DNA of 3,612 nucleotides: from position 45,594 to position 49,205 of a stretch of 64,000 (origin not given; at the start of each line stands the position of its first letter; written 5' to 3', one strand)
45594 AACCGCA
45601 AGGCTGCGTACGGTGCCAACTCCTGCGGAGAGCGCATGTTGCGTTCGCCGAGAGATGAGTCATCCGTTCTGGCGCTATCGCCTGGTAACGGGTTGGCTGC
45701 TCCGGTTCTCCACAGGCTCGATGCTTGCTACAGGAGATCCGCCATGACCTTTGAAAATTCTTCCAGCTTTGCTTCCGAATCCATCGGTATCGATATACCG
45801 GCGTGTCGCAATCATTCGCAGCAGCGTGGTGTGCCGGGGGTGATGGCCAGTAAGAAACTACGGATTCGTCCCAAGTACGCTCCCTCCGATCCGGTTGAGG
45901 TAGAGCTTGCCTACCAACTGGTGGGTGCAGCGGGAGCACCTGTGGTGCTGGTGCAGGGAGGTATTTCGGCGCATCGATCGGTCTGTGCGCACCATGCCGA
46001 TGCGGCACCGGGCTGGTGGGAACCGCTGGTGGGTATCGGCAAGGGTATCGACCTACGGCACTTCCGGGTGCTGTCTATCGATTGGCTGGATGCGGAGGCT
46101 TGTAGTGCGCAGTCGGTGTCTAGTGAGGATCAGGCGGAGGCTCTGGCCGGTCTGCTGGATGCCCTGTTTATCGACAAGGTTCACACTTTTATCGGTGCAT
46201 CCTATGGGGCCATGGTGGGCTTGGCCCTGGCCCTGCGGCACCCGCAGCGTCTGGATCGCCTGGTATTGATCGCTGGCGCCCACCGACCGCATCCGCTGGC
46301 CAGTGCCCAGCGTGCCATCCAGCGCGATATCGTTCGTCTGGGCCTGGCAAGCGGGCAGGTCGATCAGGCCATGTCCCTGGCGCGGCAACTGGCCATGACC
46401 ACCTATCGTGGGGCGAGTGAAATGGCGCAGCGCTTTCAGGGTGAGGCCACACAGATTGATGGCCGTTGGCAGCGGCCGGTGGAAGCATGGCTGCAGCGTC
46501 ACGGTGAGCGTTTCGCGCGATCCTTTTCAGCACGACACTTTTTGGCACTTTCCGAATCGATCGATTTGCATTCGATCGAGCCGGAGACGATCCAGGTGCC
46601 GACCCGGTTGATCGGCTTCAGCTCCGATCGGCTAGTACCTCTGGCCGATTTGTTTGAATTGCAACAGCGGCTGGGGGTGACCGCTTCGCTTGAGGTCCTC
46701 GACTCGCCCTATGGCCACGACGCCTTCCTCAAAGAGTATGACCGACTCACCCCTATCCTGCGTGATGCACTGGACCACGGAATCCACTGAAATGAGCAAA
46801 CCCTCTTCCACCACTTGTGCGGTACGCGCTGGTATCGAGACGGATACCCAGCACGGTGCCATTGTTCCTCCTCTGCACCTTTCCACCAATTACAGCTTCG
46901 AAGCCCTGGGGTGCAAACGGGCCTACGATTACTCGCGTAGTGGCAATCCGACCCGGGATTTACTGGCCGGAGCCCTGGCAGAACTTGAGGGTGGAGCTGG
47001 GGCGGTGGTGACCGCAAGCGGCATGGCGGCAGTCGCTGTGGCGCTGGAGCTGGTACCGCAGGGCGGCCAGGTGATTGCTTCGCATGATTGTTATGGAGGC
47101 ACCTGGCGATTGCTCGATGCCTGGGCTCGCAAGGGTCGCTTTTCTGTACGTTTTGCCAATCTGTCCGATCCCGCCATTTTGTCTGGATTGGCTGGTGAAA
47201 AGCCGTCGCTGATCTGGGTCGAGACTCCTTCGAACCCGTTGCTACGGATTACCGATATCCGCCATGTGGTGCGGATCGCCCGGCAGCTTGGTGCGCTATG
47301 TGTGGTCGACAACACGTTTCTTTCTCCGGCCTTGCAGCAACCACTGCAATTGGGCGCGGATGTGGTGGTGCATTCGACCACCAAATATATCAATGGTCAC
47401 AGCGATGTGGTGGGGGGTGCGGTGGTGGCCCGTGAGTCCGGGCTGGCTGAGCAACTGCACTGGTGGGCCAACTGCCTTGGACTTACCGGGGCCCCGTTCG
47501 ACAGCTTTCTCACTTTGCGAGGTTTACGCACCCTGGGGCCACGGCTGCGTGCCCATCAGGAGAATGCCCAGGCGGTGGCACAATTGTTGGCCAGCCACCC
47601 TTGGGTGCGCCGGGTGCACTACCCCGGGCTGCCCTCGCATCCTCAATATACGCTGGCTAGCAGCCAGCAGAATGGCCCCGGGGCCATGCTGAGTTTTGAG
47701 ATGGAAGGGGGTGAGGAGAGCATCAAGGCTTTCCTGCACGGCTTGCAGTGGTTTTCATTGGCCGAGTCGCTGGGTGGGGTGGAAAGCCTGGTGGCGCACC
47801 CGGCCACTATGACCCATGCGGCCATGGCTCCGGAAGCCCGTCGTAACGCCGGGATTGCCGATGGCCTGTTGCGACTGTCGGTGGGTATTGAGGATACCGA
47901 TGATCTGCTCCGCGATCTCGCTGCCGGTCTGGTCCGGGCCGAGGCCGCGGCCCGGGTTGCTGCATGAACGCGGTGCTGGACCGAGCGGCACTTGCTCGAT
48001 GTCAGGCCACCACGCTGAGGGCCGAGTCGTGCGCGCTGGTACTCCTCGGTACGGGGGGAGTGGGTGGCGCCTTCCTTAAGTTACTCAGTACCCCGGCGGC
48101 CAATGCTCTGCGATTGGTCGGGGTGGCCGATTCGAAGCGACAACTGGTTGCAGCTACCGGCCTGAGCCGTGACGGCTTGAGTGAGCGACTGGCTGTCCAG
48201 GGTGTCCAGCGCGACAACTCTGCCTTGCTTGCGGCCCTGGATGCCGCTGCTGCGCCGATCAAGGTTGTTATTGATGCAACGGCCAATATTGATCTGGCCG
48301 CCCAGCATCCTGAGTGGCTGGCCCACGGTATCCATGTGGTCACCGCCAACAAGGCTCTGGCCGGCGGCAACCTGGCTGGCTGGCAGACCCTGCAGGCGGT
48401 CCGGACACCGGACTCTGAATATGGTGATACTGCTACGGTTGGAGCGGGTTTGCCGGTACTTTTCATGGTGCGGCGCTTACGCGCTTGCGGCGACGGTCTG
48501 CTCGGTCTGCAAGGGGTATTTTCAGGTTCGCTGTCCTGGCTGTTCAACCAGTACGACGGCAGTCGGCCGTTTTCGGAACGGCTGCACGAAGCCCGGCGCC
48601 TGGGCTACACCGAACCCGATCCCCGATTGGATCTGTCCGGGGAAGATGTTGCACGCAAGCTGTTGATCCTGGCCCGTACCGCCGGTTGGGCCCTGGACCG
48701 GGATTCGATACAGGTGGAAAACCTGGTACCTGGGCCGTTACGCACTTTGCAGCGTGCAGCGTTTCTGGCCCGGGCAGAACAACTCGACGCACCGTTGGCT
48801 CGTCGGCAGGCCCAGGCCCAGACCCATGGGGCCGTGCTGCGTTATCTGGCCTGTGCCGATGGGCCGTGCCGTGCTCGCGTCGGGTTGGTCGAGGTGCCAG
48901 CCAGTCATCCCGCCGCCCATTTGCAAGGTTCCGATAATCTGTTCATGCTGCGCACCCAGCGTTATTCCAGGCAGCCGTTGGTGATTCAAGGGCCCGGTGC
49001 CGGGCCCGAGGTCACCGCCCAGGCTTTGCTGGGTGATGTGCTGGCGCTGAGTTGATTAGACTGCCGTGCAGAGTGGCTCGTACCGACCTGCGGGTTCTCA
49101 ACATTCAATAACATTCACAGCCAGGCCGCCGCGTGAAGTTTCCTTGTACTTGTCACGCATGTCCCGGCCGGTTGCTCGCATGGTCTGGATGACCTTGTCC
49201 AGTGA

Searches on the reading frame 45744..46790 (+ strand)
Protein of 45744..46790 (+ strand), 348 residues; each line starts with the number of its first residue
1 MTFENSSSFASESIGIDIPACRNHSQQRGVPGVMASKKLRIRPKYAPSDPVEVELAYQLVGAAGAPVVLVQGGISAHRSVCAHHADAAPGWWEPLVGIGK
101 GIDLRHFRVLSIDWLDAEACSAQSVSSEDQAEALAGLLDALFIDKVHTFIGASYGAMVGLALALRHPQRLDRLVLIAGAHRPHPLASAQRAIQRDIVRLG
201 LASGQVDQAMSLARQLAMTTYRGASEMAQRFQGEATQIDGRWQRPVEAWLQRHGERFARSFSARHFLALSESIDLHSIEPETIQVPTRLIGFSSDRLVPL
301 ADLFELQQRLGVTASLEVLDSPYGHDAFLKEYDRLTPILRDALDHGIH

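Call 9: search_protein_families(library=ncbifam, proteins=[window:45744-46790:+])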
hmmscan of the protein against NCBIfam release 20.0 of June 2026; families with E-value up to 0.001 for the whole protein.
window:45744-46790:+ (348 aa): 23 families
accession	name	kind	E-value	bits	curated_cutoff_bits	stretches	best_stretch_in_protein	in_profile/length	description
NF006449.0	PRK08775.1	equivalog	5.9e-111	370.7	296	1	51-344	45-338/344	homoserine O-succinyltransferase MetX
NF001209.0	PRK00175.1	equivalog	2.3e-41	141.9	331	2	125-344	128-373/381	homoserine O-acetyltransferase MetX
TIGR01392.2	MetX_acetyl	equivalog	2.6e-37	128.8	500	1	55-343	18-350/351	homoserine O-acetyltransferase MetX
NF047917.1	MetX_acetyl_MTB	exception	1.4e-32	113.2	475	1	53-343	26-359/361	homoserine O-acetyltransferase MetX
NF047916.1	MetX_succinyl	exception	1.7e-20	73.3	560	2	125-340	121-363/370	homoserine O-succinyltransferase MetX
NF047915.1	homoser_Ac_Staph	exception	4.8e-18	65.6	500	1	53-341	24-311/320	homoserine O-acetyltransferase MetX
NF005262.1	PRK06765.1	equivalog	4.9e-14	52.1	450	2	127-325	125-347/366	E22 family MetX-like putative esterase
NF051488.1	bifunc_PcaDC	exception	1.9e-11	43.7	390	1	105-181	37-114/375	bifunctional 3-oxoadipate enol-lactonase/4-carboxymuconolactone decarboxylase PcaDC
TIGR03611.1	RutD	equivalog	2.3e-10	40.3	238.5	1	123-185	59-120/258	pyrimidine utilization protein D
TIGR02427.1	protocat_pcaD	equivalog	1.5e-09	37.7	255.85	1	121-181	56-115/251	3-oxoadipate enol-lactonase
NF045632.1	hydroxlase_HsaD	equivalog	3.2e-07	29.6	400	1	128-178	88-137/290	4,5:9,10-diseco-3-hydroxy-5,9,17-trioxoandrosta-1(10),2-diene-4-oate hydrolase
NF011457.0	PRK14875.1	equivalog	3.3e-07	29.6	307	1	124-179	178-232/372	acetoin dehydrogenase dihydrolipoyllysine-residue acetyltransferase subunit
NF053693.1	esterase_mleCBF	exception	6.3e-07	29.1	564.5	1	128-178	78-127/279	CBF family alpha/beta fold macrolide esterase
NF052610.1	macro_16_ester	equivalog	7.3e-07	28.8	420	1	126-320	76-258/281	alpha/beta fold macrolide esterase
TIGR03343.1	biphenyl_bphD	equivalog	1.1e-06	28.1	462.15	1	130-180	87-136/282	2-hydroxy-6-oxo-6-phenylhexa-2,4-dienoate hydrolase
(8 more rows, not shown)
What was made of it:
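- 45744..46790 (+): metX, homoserine O-succinyltransferase (348 aa). NF006449, 370.7 bits against a cutoff of 296 (call 9).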

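Call 18: find_related_loci(query=window:45744-46790:+, collection=genome_contigs, flank=4000)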
Query window:45744-46790:+ (348 aa) in genome_contigs; peptide patterns used: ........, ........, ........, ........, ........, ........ (x = any residue, [..] = any of these).
172 stretches matched a pattern; 86 encode a relative of the query (tblastn E <= 1e-3); the best 80 are kept; 79 distinct loci.
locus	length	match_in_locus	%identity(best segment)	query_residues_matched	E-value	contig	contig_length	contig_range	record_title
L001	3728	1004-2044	86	1-348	0e+0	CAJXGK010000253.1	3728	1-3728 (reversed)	MAG TPA_asm: uncultured Rhodanobacteraceae bacterium isolate SRR4028170_bin.32_MetaBAT_v2.12.1_MAG genome assembly, cont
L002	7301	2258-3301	91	1-348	0e+0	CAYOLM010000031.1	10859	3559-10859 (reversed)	MAG TPA_asm: uncultured Mizugakiibacter sp. isolate SRP128015_co4_56 genome assembly, contig: NODE_1514_length_10859_cov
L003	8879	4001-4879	49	53-345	1e-77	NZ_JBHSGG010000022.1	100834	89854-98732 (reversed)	Coralloluteibacterium thermophilus strain CGMCC 1.13574 soapdenovo_K_61_22, whole genome shotgun sequence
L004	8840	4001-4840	46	58-339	1e-70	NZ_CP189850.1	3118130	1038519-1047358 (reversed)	Litorimonas sp. WD9-15 chromosome, complete genome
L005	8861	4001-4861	45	58-339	2e-70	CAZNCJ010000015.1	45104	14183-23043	MAG TPA_asm: uncultured Caulobacterales bacterium isolate binchicken_co385_25 genome assembly, contig: NODE_414_length_4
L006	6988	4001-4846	45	58-339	4e-70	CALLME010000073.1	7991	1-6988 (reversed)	MAG: uncultured Caulobacterales bacterium isolate L4_Bin_Bin_23_1 genome assembly, contig: c_000001121300, whole genome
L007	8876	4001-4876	45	49-339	4e-70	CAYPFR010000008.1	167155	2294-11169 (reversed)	MAG TPA_asm: uncultured Caulobacterales bacterium isolate SRP268394_co1_140 genome assembly, contig: NODE_55_length_1671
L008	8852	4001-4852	45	58-341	5e-70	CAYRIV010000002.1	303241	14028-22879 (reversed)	MAG TPA_asm: uncultured Caulobacterales bacterium isolate SRP268394_co2_225 genome assembly, contig: NODE_8_length_30324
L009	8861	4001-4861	45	58-344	7e-70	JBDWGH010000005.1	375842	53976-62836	MAG: Litorimonas sp. isolate CI.02.F.B4_417_81 CI_02_F_B4_417_81_000000000005, whole genome shotgun sequence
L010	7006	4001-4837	47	61-339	2e-69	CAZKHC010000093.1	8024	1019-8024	MAG TPA_asm: uncultured Algimonas sp. isolate SRP065251_co1_74 genome assembly, contig: NODE_7425_length_8024_cov_18.727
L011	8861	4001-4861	45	58-339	3e-69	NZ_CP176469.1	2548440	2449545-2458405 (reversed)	Litorimonas sp. RW-G-Af-16 chromosome, complete genome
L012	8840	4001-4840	47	60-339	3e-69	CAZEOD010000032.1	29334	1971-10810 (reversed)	MAG TPA_asm: uncultured Caulobacterales bacterium isolate SRP268394_co2_140 genome assembly, contig: NODE_2208_length_29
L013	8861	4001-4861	46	58-339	3e-69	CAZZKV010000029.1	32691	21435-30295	MAG TPA_asm: uncultured Caulobacterales bacterium isolate binchicken_co385_1 genome assembly, contig: NODE_806_length_32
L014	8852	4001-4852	46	61-339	9e-69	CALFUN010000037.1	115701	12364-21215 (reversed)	MAG: uncultured Caulobacterales bacterium isolate H4_Bin_Bin_166_1_1 genome assembly, contig: c_000001506956, whole geno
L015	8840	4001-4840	45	58-339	3e-68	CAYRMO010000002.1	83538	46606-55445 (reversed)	MAG TPA_asm: uncultured Algimonas sp. isolate binchicken_co385_103 genome assembly, contig: NODE_90_length_83538_cov_9.2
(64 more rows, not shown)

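Call 26: find_homologous_proteins(query=window:45744-46790:+)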
Query window:45744-46790:+ (348 aa): 5206 proteins with E <= 0.001 among 8000 candidates; the best 120 are listed.
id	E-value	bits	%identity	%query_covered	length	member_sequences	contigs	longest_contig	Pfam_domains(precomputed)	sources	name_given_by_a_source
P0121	2.7e-227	771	100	100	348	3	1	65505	PF12697.14,PF00561.27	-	-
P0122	2.5e-206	702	90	100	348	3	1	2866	PF12697.14,PF00561.27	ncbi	-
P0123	8.9e-199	677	88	100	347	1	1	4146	PF12697.14,PF00561.27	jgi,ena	-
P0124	8.1e-193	658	86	100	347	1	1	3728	PF12697.14,PF00561.27,PF12146.16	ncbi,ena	-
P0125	1.2e-122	427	63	89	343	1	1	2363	PF12697.14,PF00561.27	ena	-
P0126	1.4e-122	427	63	89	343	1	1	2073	PF12697.14,PF00561.27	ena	-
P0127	1.6e-122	427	63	90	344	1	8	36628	PF12697.14,PF00561.27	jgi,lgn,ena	jgi:homoserine O-acetyltransferase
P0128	6.0e-122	425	63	90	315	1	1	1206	PF12697.14,PF00561.27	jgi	jgi:homoserine O-acetyltransferase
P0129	2.4e-121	423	62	89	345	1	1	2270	PF12697.14,PF00561.27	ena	-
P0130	5.6e-121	422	62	89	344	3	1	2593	PF12697.14,PF00561.27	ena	-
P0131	6.0e-121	422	59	97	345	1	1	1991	PF12697.14,PF00561.27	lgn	-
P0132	1.5e-120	420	62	89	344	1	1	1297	PF12697.14,PF00561.27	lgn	-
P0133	3.8e-120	419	63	88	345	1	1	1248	PF12697.14,PF00561.27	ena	-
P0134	6.3e-120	418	59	99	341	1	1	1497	PF12697.14,PF00561.27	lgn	-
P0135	8.9e-120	418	62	90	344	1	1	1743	PF12697.14,PF00561.27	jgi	jgi:homoserine O-acetyltransferase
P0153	2.7e-118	413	62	89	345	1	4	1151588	PF12697.14,PF00561.27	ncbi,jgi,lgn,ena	-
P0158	6.4e-118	412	61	90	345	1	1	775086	PF12697.14,PF00561.27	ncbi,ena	-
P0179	4.8e-117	409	61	88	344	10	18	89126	PF12697.14,PF00561.27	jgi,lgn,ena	-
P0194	1.2e-116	408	62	89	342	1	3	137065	PF12697.14,PF00561.27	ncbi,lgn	-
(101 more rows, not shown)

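Call 27: find_encoding_contigs(protein=P0153, flank=3000, max_places=2)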
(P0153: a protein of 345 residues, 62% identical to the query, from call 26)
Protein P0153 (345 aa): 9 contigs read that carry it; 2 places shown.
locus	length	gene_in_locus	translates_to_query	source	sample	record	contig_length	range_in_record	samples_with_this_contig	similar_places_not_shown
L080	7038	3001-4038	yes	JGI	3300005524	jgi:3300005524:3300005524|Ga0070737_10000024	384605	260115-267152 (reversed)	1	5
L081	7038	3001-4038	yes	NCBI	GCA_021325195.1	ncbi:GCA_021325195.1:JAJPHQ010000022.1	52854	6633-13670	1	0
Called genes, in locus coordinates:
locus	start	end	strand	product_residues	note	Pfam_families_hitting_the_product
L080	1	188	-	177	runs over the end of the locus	PF01872:RibD_C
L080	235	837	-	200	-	PF04264:YceI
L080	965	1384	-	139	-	PF00903:Glyoxalase, PF06983:3-dmu-9_3-mt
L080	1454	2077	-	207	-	PF02798:GST_N, PF13417:GST_N_3, PF13409:GST_N_2, PF22041:GST_C_7 (weak), PF00043:GST_C, PF13410:GST_C_2, PF14497:GST_C_3 (weak)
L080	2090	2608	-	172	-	PF01047:MarR, PF12802:MarR_2, PF12840:HTH_20, PF25212:HVO_A0114 (weak)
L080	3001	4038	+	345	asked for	PF00561:Abhydrolase_1, PF12697:Abhydrolase_6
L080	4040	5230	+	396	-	PF01053:Cys_Met_Meta_PP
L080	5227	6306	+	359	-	PF03447:NAD_binding_3, PF00742:Homoserine_dh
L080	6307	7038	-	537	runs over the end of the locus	PF00324:AA_permease, PF13520:AA_permease_2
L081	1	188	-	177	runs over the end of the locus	PF01872:RibD_C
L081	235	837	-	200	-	PF04264:YceI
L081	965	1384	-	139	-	PF00903:Glyoxalase, PF06983:3-dmu-9_3-mt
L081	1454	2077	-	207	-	PF02798:GST_N, PF13417:GST_N_3, PF13409:GST_N_2, PF22041:GST_C_7 (weak), PF00043:GST_C, PF13410:GST_C_2, PF14497:GST_C_3 (weak)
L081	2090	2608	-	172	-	PF01047:MarR, PF12802:MarR_2, PF12840:HTH_20, PF25212:HVO_A0114 (weak)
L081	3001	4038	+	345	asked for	PF00561:Abhydrolase_1, PF12697:Abhydrolase_6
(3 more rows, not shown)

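Call 28: find_encoding_contigs(protein=P0158, flank=3000, max_places=2)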
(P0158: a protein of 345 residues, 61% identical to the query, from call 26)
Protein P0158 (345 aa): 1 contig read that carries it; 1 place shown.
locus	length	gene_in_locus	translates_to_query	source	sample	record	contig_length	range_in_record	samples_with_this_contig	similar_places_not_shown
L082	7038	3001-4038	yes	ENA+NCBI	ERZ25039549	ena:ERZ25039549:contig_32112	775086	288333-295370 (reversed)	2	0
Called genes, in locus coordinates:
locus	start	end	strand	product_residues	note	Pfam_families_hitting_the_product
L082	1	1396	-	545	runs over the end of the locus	PF00009:GTP_EFTU, PF22042:EF-G_D2, PF03144:GTP_EFTU_D2, PF16658:RF3_C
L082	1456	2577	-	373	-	PF00487:FA_desaturase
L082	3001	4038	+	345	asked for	PF00561:Abhydrolase_1, PF12697:Abhydrolase_6 (weak)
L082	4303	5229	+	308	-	PF01053:Cys_Met_Meta_PP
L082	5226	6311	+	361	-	PF03447:NAD_binding_3, PF00742:Homoserine_dh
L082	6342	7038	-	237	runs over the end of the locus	PF13606:Ank_3 (faint), PF13857:Ank_5 (faint), PF00023:Ank (faint), PF12796:Ank_2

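Call 29: find_encoding_contigs(protein=P0194, flank=3000, max_places=2)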
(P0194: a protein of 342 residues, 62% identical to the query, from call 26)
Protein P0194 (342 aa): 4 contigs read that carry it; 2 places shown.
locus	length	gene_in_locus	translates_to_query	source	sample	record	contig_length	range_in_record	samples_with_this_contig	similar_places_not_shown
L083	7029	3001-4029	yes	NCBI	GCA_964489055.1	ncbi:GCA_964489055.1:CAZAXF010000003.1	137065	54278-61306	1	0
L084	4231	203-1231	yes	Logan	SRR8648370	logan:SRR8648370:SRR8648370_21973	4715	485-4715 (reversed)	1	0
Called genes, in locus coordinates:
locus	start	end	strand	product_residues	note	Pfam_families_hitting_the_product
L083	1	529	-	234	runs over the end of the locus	PF05988:DUF899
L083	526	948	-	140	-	PF00903:Glyoxalase, PF06983:3-dmu-9_3-mt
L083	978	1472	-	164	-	PF06983:3-dmu-9_3-mt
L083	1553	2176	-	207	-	PF02798:GST_N, PF13409:GST_N_2, PF13417:GST_N_3 (weak), PF00043:GST_C, PF13410:GST_C_2 (weak)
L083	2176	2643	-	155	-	PF01047:MarR (weak), PF12802:MarR_2, PF25213:HVO_A0261_N (faint)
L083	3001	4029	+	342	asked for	PF00561:Abhydrolase_1, PF12697:Abhydrolase_6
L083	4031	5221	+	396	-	PF01053:Cys_Met_Meta_PP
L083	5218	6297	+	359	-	PF03447:NAD_binding_3, PF00742:Homoserine_dh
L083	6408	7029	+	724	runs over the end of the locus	PF07719:TPR_2 (faint), PF13414:TPR_11 (faint), PF13431:TPR_17 (faint)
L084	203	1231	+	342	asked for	PF00561:Abhydrolase_1, PF12697:Abhydrolase_6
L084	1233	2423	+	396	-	PF01053:Cys_Met_Meta_PP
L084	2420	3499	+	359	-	PF03447:NAD_binding_3, PF00742:Homoserine_dh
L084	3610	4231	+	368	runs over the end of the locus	?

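Call 30: find_encoding_contigs(protein=P0179, flank=3000, max_places=2)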
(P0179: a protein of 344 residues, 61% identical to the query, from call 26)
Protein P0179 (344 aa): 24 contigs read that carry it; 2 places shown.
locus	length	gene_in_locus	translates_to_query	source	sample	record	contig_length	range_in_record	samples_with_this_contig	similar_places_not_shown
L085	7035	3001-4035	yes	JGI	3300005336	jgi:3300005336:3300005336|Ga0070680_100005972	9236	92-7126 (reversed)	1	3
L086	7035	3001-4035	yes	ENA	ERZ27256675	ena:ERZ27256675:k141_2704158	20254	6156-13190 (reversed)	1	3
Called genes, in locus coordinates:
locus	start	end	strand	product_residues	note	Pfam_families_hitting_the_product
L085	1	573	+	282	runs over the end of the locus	PF14819:QueF_N, PF14489:QueF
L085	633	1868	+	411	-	PF01266:DAO (faint), PF07992:Pyr_redox_2, PF13450:NAD_binding_8 (faint), PF13738:Pyr_redox_3, PF00070:Pyr_redox, PF14721:AIF_C (weak)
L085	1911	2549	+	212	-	PF03167:UDG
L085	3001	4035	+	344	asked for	PF00561:Abhydrolase_1, PF12697:Abhydrolase_6 (weak)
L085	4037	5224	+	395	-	PF01053:Cys_Met_Meta_PP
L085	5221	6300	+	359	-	PF03447:NAD_binding_3, PF00742:Homoserine_dh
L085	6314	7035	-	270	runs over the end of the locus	?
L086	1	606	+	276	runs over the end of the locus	PF14819:QueF_N, PF14489:QueF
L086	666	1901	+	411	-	PF01266:DAO (faint), PF07992:Pyr_redox_2, PF13450:NAD_binding_8 (faint), PF13738:Pyr_redox_3, PF00070:Pyr_redox, PF14721:AIF_C (weak)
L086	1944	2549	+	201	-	PF03167:UDG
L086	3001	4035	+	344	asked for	PF00561:Abhydrolase_1, PF12697:Abhydrolase_6 (weak)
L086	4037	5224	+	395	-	PF01053:Cys_Met_Meta_PP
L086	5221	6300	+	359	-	PF03447:NAD_binding_3, PF00742:Homoserine_dh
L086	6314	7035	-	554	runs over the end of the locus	PF00324:AA_permease, PF13520:AA_permease_2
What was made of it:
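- The upstream neighbour differs among loci: MarR in L080 and L083, a fatty-acid desaturase in L082, and a co-directional UDG in L085 (calls 27-30).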

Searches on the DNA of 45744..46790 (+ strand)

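Call 19: search_rna_families(sources=[L001, L002, L003, L070, L077, L017, L004, L067], threshold=gathering)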
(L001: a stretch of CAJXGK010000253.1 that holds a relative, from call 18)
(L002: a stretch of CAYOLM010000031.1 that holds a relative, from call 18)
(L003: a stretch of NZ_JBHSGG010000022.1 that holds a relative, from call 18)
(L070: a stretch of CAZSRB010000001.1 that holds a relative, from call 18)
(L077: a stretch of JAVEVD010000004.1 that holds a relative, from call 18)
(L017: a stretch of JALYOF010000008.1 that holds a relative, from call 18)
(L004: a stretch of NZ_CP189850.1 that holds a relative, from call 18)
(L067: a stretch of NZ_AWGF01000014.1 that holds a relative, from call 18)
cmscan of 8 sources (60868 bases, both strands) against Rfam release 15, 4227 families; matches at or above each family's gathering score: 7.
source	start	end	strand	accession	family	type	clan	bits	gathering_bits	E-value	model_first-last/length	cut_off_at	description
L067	3692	3810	+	RF00162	SAM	Cis-reg; riboswitch;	CL00012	85.2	44.4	9.4e-19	1-108/108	no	SAM riboswitch aptamer (S box leader)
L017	154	266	+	RF00162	SAM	Cis-reg; riboswitch;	CL00012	83.8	44.4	2.5e-18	1-108/108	no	SAM riboswitch aptamer (S box leader)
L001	802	922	+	RF00162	SAM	Cis-reg; riboswitch;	CL00012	80.7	44.4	1.9e-17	1-108/108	no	SAM riboswitch aptamer (S box leader)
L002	2055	2175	+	RF00162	SAM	Cis-reg; riboswitch;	CL00012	80.3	44.4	2.6e-17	1-108/108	no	SAM riboswitch aptamer (S box leader)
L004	3751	3857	+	RF00162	SAM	Cis-reg; riboswitch;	CL00012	70.6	44.4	1.6e-14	1-108/108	no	SAM riboswitch aptamer (S box leader)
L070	3681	3797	+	RF00162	SAM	Cis-reg; riboswitch;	CL00012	70.1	44.4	2.3e-14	1-108/108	no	SAM riboswitch aptamer (S box leader)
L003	3635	3758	+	RF00162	SAM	Cis-reg; riboswitch;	CL00012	68.4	44.4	7.2e-14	1-108/108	no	SAM riboswitch aptamer (S box leader)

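Call 32: search_rna_families(sources=[L080, L082, L083, L085, L086], threshold=gathering)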
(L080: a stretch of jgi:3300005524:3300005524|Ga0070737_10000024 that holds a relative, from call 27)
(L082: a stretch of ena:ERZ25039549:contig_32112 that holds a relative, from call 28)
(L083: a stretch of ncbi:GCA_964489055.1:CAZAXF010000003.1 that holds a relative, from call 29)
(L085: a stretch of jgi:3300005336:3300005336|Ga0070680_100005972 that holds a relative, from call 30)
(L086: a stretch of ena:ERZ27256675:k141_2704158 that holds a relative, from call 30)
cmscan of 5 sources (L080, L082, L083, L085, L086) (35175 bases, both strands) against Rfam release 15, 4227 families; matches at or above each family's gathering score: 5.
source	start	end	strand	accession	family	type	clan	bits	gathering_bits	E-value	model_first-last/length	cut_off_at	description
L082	2805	2923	+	RF00162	SAM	Cis-reg; riboswitch;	CL00012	80.4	44.4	1.4e-17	1-108/108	no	SAM riboswitch aptamer (S box leader)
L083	2797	2916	+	RF00162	SAM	Cis-reg; riboswitch;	CL00012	80.3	44.4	1.5e-17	1-108/108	no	SAM riboswitch aptamer (S box leader)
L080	2794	2913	+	RF00162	SAM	Cis-reg; riboswitch;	CL00012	74.6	44.4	6.5e-16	1-108/108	no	SAM riboswitch aptamer (S box leader)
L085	2793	2911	+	RF00162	SAM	Cis-reg; riboswitch;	CL00012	74.6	44.4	6.4e-16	1-108/108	no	SAM riboswitch aptamer (S box leader)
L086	2793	2911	+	RF00162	SAM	Cis-reg; riboswitch;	CL00012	74.6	44.4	6.4e-16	1-108/108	no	SAM riboswitch aptamer (S box leader)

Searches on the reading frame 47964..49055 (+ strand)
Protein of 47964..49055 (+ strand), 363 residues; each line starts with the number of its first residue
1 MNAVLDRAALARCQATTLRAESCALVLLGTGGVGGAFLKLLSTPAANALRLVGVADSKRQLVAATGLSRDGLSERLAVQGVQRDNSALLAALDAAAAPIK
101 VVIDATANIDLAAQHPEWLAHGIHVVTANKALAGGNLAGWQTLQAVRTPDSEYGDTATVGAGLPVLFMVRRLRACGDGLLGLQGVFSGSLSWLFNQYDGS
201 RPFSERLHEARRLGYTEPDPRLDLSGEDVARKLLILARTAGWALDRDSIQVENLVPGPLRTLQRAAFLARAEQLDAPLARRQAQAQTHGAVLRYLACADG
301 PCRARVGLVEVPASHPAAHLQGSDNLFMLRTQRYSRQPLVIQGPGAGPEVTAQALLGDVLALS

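Call 9: search_protein_families(library=ncbifam, proteins=[window:47964-49055:+])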
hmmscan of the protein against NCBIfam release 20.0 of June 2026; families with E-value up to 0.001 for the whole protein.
window:47964-49055:+ (363 aa): 7 families
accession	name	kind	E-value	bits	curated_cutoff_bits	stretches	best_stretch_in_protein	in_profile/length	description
NF007003.0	PRK09466.1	subfamily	9.4e-100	335.2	582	1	20-362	456-806/810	bifunctional aspartate kinase/homoserine dehydrogenase II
NF006959.0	PRK09436.1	equivalog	2.2e-90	303.9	726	1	21-361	464-811/819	bifunctional aspartate kinase/homoserine dehydrogenase I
NF004912.0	PRK06270.1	equivalog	5.3e-30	105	373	1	23-362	4-336/343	homoserine dehydrogenase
NF004976.0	PRK06349.1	subfamily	5.4e-27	94.9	205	1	22-361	4-317/430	homoserine dehydrogenase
NF006235.0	PRK08374.1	equivalog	5.8e-16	58.5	451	1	100-360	93-326/336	homoserine dehydrogenase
NF005002.0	PRK06392.1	equivalog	2.8e-13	49.5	296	1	24-238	5-225/329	homoserine dehydrogenase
NF005290.0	PRK06813.1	equivalog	2.1e-06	27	286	1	160-238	151-229/346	homoserine dehydrogenase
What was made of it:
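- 47964..49055 (+): hom, homoserine dehydrogenase; its ATG overlaps the metB stop (ATGA). Matches to homoserine dehydrogenase models, all below their curated cutoffs (call 9).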
